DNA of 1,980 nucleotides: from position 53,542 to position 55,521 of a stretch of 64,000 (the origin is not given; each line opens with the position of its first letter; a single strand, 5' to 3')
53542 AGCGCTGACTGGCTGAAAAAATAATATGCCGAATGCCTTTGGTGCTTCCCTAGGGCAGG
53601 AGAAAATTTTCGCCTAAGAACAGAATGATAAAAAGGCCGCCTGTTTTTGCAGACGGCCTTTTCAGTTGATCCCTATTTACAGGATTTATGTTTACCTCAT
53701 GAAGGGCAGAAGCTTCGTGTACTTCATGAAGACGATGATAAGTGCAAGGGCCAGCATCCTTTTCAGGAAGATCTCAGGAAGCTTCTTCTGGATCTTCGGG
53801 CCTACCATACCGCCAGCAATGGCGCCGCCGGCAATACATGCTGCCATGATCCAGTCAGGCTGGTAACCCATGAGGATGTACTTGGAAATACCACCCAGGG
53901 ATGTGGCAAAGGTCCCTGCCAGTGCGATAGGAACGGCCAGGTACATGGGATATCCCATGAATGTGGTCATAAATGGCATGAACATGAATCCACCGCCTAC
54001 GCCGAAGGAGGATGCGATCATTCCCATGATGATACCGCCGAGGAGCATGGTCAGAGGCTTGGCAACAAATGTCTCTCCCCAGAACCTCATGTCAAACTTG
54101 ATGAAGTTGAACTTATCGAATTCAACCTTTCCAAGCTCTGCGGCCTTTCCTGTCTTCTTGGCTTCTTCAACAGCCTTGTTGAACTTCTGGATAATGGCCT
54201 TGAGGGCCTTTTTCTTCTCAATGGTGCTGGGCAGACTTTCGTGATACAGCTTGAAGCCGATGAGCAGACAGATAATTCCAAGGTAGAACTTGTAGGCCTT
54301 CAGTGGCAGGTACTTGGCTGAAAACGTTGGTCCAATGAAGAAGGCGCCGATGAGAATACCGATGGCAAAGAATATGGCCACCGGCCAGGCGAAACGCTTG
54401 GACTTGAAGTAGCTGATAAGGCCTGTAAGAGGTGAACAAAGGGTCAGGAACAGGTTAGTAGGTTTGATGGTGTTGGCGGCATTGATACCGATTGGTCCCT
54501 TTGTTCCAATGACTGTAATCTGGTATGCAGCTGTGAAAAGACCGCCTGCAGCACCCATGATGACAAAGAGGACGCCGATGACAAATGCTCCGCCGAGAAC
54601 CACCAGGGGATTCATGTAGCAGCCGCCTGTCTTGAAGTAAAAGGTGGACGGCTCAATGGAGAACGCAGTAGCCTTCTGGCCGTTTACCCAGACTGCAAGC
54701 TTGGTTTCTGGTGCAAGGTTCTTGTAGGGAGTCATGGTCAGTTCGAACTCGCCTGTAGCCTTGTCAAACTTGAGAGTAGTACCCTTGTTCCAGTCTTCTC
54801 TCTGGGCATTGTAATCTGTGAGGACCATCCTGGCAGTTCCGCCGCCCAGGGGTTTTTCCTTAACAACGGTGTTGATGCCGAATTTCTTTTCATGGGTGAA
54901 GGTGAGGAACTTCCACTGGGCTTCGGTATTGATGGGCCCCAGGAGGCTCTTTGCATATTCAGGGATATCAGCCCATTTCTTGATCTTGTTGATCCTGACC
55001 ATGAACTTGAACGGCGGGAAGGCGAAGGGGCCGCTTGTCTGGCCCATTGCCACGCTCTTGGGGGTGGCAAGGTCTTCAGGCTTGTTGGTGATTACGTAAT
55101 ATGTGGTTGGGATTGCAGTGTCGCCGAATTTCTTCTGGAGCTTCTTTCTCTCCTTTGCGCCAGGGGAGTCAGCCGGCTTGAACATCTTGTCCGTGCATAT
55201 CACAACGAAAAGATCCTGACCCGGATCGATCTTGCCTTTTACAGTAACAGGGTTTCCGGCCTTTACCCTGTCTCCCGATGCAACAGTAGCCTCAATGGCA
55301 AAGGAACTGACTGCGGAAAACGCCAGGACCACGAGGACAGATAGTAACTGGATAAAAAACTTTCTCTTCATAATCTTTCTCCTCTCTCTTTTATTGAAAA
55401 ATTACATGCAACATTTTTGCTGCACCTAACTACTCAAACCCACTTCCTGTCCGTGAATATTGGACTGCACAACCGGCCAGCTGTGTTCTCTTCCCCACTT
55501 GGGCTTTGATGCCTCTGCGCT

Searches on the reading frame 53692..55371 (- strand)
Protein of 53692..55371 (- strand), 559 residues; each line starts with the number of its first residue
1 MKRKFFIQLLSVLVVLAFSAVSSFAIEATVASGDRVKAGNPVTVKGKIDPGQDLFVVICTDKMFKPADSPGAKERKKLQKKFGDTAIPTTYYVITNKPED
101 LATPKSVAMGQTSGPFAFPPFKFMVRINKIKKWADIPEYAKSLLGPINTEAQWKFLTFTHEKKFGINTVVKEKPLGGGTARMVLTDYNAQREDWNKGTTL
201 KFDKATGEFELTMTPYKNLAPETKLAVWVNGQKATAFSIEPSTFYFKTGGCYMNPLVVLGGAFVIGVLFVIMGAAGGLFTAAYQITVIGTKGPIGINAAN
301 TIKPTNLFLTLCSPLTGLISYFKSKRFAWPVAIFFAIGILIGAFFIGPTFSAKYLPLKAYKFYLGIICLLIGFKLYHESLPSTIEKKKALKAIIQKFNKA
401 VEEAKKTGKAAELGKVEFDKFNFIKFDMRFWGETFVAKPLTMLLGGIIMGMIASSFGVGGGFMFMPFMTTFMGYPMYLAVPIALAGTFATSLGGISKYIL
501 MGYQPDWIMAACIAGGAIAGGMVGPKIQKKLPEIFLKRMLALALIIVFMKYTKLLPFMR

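Call 29: find_encoding_contigs(protein=window:53692-55371:-, flank=3000, max_places=8)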
Protein window:53692-55371:- (559 aa): 7 contigs read that carry it; 6 places shown.
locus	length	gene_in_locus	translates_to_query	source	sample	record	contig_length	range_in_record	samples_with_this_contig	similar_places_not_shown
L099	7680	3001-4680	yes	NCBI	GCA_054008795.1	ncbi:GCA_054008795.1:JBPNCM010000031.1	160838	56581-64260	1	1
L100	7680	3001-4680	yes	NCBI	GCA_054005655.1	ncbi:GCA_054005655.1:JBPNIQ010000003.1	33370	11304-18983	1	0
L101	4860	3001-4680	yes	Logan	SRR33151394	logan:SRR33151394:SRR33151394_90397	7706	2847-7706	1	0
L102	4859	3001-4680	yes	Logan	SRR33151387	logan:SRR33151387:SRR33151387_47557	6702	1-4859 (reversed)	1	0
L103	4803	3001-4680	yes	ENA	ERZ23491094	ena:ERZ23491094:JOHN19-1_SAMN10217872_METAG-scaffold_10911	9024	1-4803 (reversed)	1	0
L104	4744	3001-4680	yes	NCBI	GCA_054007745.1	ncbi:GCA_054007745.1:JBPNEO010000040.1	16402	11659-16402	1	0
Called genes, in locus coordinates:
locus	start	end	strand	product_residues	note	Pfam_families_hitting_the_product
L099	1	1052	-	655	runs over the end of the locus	PF12969:DUF3857, PF01841:Transglut_core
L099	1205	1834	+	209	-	-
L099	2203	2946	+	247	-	PF06971:Put_DNA-bind_N, PF01408:GFO_IDH_MocA (weak), PF02629:CoA_binding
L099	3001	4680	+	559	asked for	PF26800:DUF8269, PF01925:TauE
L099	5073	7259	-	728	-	PF01926:MMR_HSR1, PF02421:FeoB_N, PF17910:FeoB_Cyto, PF07670:Gate, PF07664:FeoB_C, PF07670:Gate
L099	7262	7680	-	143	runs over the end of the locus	PF03061:4HBT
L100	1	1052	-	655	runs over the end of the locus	PF12969:DUF3857, PF01841:Transglut_core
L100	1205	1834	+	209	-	-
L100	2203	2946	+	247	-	PF06971:Put_DNA-bind_N, PF01408:GFO_IDH_MocA (weak), PF02629:CoA_binding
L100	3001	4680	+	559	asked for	PF26800:DUF8269, PF01925:TauE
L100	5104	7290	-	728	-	PF01926:MMR_HSR1, PF02421:FeoB_N, PF17910:FeoB_Cyto, PF07670:Gate, PF07664:FeoB_C, PF07670:Gate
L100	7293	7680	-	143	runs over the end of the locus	PF03061:4HBT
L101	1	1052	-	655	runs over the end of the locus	PF12969:DUF3857, PF01841:Transglut_core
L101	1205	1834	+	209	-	-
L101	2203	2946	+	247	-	PF06971:Put_DNA-bind_N, PF01408:GFO_IDH_MocA (weak), PF02629:CoA_binding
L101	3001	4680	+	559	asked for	PF26800:DUF8269, PF01925:TauE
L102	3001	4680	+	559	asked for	PF26800:DUF8269, PF01925:TauE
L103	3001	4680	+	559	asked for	PF26800:DUF8269, PF01925:TauE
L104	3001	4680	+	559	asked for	PF26800:DUF8269, PF01925:TauE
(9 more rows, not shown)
